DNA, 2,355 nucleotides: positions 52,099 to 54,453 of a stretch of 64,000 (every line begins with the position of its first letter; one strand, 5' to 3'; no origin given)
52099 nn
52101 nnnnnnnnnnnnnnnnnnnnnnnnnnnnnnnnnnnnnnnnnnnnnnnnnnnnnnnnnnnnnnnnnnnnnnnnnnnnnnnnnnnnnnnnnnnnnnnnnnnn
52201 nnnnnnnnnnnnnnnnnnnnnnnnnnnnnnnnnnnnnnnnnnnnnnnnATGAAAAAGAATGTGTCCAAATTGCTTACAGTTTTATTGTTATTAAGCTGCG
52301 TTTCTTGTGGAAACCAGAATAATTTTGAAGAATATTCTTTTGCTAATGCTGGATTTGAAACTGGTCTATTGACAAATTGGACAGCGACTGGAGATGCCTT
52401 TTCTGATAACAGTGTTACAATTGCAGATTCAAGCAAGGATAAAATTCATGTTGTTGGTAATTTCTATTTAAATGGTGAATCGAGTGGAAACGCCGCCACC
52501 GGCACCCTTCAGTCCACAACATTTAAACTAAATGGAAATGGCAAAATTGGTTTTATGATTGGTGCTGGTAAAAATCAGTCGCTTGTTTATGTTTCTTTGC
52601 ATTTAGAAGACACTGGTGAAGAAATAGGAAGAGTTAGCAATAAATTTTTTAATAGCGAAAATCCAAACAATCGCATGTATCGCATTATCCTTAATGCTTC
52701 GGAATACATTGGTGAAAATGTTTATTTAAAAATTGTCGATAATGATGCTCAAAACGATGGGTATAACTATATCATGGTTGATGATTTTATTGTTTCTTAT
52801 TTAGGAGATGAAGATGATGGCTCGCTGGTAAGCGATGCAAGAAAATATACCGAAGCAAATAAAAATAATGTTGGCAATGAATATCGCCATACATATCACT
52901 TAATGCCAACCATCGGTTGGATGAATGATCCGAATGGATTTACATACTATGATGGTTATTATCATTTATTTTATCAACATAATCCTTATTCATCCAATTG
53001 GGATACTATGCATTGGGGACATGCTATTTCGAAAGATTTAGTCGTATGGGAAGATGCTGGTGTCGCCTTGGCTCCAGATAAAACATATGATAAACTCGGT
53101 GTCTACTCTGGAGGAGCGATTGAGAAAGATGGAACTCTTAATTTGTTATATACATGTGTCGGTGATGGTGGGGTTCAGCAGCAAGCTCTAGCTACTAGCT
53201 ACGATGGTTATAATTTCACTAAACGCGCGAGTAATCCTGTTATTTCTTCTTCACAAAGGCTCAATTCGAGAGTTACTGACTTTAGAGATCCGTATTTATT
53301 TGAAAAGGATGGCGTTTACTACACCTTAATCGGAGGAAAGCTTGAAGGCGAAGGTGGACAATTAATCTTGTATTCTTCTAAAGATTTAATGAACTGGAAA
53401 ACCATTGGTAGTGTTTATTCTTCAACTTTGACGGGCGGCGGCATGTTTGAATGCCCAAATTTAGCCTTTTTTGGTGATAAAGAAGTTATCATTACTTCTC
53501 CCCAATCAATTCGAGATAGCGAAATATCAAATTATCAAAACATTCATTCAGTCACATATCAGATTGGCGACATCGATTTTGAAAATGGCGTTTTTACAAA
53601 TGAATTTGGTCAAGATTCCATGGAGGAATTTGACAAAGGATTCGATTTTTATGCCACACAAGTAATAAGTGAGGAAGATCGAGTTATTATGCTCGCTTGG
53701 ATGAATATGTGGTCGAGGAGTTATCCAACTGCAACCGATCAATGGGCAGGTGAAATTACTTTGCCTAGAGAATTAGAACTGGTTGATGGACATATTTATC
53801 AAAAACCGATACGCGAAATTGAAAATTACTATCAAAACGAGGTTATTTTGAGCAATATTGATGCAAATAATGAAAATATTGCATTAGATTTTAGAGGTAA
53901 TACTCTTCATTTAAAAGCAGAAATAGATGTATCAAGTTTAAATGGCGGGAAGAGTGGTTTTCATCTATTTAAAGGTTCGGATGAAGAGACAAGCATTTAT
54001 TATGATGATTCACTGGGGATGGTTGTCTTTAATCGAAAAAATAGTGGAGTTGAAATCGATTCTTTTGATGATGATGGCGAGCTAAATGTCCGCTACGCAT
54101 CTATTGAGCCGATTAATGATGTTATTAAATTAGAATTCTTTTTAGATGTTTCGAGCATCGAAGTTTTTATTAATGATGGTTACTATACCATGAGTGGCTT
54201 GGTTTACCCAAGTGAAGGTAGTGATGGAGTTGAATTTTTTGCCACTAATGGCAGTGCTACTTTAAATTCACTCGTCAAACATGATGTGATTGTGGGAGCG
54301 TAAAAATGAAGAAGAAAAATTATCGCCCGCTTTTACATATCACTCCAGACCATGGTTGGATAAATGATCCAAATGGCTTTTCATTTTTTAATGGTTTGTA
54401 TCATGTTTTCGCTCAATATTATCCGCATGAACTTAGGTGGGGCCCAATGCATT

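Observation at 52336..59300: Recurring uncharacterised ~155-aa beta-sandwich module (N-G-x-F-E-x-G ... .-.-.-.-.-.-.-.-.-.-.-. ... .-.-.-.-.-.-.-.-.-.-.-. ... D-D-F) present in six copies across three adjacent surface proteins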

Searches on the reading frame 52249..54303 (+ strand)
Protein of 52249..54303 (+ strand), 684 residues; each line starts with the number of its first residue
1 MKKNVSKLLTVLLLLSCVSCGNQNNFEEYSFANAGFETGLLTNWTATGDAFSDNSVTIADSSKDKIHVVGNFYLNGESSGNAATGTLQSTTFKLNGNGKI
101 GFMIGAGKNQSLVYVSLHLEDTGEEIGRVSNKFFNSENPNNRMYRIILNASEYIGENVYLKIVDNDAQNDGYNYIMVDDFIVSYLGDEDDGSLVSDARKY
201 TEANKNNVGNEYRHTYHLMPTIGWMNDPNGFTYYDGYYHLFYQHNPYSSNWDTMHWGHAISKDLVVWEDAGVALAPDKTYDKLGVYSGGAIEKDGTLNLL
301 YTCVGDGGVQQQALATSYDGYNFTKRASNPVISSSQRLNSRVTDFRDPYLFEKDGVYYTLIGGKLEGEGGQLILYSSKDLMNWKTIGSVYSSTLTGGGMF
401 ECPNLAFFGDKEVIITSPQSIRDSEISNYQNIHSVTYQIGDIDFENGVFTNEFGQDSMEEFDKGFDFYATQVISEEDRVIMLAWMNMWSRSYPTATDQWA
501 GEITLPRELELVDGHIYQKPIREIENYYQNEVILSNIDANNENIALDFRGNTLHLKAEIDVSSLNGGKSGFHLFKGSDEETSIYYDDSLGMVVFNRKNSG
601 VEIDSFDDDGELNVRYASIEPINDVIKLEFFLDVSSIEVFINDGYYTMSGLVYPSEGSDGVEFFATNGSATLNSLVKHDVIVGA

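Call 3: search_protein_families(library=pfam, proteins=[window:52249-54303:+], max_evalue=1)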
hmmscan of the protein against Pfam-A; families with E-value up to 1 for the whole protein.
window:52249-54303:+ (684 aa): 3 families
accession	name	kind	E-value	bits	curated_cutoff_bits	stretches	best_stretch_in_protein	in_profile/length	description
PF00251.26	Glyco_hydro_32N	-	8.4e-90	301.9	22.1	1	217-520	1-307/307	Glycosyl hydrolases family 32 N-terminal domain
PF08244.19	Glyco_hydro_32C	-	4.1e-30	105.3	21.9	1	523-675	1-154/158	Glycosyl hydrolases family 32 C terminal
PF04616.20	Glyco_hydro_43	-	0.00036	20.4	32.2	1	345-393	10-56/288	Glycosyl hydrolases family 43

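Call 4: search_protein_families(library=ncbifam, proteins=[window:52249-54303:+], max_evalue=1)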
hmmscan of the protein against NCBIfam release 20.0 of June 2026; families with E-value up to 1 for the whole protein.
window:52249-54303:+ (684 aa): 4 families
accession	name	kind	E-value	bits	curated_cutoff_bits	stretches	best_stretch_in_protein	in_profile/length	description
TIGR01322.1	scrB_fam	subfamily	1.1e-117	393.5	356.4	1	203-654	4-446/447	sucrose-6-phosphate hydrolase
NF041092.1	beta-fruc_BfrA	equivalog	3e-70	237.2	900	1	212-653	2-406/433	beta-fructosidase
NF052550.1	BManbPhaseBMBP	equivalog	8.1e-07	28.7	450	1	276-389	17-136/296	beta-1,2-mannobiose phosphorylase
NF058598.1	BetMansidBT3780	equivalog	0.00091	18.4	550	1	288-396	65-181/366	beta-1,2-mannosidase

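Call 11: find_homologous_proteins(query=window:52249-54303:+)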
Query window:52249-54303:+ (684 aa): 3084 proteins with E <= 0.001 among 8000 candidates; the best 120 are listed.
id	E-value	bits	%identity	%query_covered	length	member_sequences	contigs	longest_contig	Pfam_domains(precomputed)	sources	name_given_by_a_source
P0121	0.0e+0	1423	90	100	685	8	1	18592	PF08244.20,PF22847.3,PF00251.27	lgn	-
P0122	0.0e+0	1084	69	100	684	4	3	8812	PF08244.20,PF00251.27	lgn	-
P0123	1.3e-270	918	61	95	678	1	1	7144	PF08244.20,PF00251.27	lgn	-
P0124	1.4e-270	918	59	99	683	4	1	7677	PF08244.20,PF00251.27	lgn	-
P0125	2.7e-270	917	60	97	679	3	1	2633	PF08244.20,PF00251.27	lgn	-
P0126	4.2e-269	913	59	100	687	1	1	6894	PF08244.20,PF00251.27,PF04616.21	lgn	-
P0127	9.4e-269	912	59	98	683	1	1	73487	PF08244.20,PF00251.27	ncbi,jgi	jgi:beta-fructofuranosidase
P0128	5.9e-267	906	60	95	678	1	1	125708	PF08244.20,PF00251.27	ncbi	ncbi:MAG: glycoside hydrolase family 32 protein [Bacilli bacterium]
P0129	1.5e-265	901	59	99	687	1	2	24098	PF08244.20,PF00251.27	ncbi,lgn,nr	ncbi:MAG: Sucrose-6-phosphate hydrolase [Tenericutes bacterium ADurb.Bin087]|nr:MAG: Sucrose-6-phosp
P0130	3.6e-264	896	59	99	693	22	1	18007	PF08244.20,PF00251.27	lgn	-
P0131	4.4e-257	873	58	100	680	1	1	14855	PF08244.20,PF00251.27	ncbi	-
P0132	1.6e-250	851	56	100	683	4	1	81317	PF08244.20,PF00251.27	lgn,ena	-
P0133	4.2e-238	810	55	95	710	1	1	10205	PF08244.20,PF22847.3,PF00251.27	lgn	-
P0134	1.8e-225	769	53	95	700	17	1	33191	PF08244.20,PF00251.27,PF04616.21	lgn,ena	-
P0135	5.0e-225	767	51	95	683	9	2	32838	PF08244.20,PF22847.3,PF00251.27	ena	-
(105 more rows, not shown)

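Call 27: predict_structure(alignment_id=A3)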
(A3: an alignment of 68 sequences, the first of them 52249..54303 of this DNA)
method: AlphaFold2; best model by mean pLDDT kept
length: 684 residues; sequences in the alignment: 68
mean_pLDDT: 94.4   pTM: 0.89
mean pLDDT of the five models: 94.4, 94.3, 94.2, 93.6, 93.3
residues with pLDDT >= 90: 622; 70-90: 32; 50-70: 22; < 50: 8
segments of 3 or more residues with pLDDT < 50: 1-3, 21-23
pLDDT, mean of each block of 10 residues (from residue 1): 57 59 74 97 97 96 92 96 97 97 97 98 97 91 97 98 97 97 96 95 95 96 96 98 96 96 97 96 96 98 97 98 97 97 97 97 97 98 97 95 96 96 89 92 97 95 95 96 92 94 98 97 98 98 97 98 97 97 98 96 78 92 98 98 98 96 98 98 74
secondary structure, 60 per line:
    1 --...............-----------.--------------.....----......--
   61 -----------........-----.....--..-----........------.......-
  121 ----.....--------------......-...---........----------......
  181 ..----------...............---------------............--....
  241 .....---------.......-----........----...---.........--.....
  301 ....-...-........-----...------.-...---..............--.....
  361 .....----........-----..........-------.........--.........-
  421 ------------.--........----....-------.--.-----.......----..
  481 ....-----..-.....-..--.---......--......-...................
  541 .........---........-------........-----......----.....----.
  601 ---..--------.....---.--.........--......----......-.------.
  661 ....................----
elements in order: H3-17 E44-48 E56-58 E72-75 H76-79 E85-89 E99-106 E113-119 E125-129 E144-149 E157-164 E175-182 H193-207 E223-234 E237-245 E255-261 E267-274 E285-293 E296-304 E310-317 E323-325 E340-353 E356-365 E370-377 E383-392 E400-408 E411-419 E436-443 E448-451 E468-474 E479-484 H493-497 E507-512 E515-520 H522-527 E528-549 E553-560 E568-575 E581-586 E591-595 E614-618 E625-633 E636-641 E646-651 E660-680

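Call 61: fold_search(model_id=the predicted structure, library=pdb)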
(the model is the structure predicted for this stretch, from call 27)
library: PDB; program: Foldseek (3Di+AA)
matches with E <= 10: 1519; with E <= 0.001: 477
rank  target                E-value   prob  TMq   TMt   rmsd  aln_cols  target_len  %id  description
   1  7vco                  3.8e-44  1.00  0.66  0.91   2.3       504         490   32  Frischella perrara beta-fructofuranosidase (released 2022-03-09)
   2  6num                  9.8e-43  1.00  0.65  0.86   2.4       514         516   28  The structure of GH32 from Bifidobacteium adolescentis (released 2020-02-05)
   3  3pig_A                7.3e-41  1.00  0.64  0.82   2.9       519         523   26  beta-fructofuranosidase from Bifidobacterium longum (released 2011-04-27)
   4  3pig_B                8.6e-41  1.00  0.64  0.83   2.7       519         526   26  beta-fructofuranosidase from Bifidobacterium longum (released 2011-04-27)
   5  7bwc_A                1.5e-40  1.00  0.61  0.89   2.8       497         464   31  Bombyx mori GH32 beta-fructofuranosidase BmSUC1 mutant D63A in complex with sucrose (released 2020-11-04)
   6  7bwb                  2.5e-40  1.00  0.62  0.90   2.7       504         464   32  Bombyx mori GH32 beta-fructofuranosidase BmSUC1 (released 2020-11-04)
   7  1uyp_A                4.7e-39  1.00  0.57  0.89   3.3       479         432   30  The three-dimensional structure of beta-fructosidase (invertase) from Thermotoga maritima (released 2004-03-22)
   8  1w2t_A                6.1e-39  1.00  0.57  0.89   3.3       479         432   30  beta-fructosidase from Thermotoga maritima in complex with raffinose (released 2005-10-26)
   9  3sc7_X                2.8e-38  1.00  0.61  0.83   3.2       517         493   26  First crystal structure of an endo-inulinase, from Aspergillus ficuum: structural analysis and comparison with other G (released 2012-06-27)
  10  6nu7                  1.1e-37  1.00  0.62  0.86   2.9       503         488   30  Structure of sucrose-6-phosphate hydrolase from Lactobacillus gasseri (released 2020-02-05)
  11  3ugf_A                3.2e-37  1.00  0.59  0.76   3.8       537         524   24  Crystal structure of a 6-SST/6-SFT from Pachysandra terminalis (released 2011-11-30)
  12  8i12                  3.4e-37  1.00  0.58  0.80   3.9       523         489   29  InuAMN8 (released 2024-04-24)
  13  3ugf_B                7.6e-37  1.00  0.59  0.75   4.3       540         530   24  Crystal structure of a 6-SST/6-SFT from Pachysandra terminalis (released 2011-11-30)
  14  2qqv_A                3.2e-36  1.00  0.61  0.77   3.7       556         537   23  Crystal structure of a cell-wall invertase (E203A) from Arabidopsis thaliana in complex with sucrose (released 2008-04-22)
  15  1st8_A                7.5e-36  1.00  0.61  0.77   3.2       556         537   23  Crystal structure of fructan 1-exohydrolase IIa from Cichorium intybus (released 2005-03-01)
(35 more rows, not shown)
